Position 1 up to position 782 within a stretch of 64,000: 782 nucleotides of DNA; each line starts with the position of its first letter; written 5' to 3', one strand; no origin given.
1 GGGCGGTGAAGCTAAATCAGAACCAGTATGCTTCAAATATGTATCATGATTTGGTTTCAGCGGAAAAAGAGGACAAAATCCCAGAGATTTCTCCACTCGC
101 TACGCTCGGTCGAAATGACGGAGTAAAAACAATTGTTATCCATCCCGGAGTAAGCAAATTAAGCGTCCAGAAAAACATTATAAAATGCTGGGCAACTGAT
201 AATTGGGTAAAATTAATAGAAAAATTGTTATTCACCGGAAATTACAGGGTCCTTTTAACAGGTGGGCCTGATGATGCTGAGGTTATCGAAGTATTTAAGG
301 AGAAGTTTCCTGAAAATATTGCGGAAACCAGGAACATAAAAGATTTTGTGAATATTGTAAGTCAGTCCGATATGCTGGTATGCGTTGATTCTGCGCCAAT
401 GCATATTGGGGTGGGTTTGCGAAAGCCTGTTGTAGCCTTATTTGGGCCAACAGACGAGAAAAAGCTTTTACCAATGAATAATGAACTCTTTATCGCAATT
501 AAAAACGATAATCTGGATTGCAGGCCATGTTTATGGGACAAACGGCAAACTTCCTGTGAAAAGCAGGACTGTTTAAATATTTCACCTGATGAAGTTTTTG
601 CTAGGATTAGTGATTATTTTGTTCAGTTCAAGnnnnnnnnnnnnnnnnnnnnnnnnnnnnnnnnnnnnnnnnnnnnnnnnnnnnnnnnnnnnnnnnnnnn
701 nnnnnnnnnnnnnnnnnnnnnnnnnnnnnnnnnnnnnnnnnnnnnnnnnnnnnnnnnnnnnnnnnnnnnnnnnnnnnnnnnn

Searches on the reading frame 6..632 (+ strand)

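Call 15: search_protein_families(library=pfam, proteins=[window:6-632:+], max_evalue=0.01)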
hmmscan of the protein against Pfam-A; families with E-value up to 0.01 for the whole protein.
window:6-632:+ (209 aa): 1 family
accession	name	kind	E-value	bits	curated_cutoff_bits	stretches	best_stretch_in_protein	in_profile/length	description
PF01075.23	Glyco_transf_9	-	1.9e-21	77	22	1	41-176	106-237/247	Glycosyltransferase family 9 (heptosyltransferase)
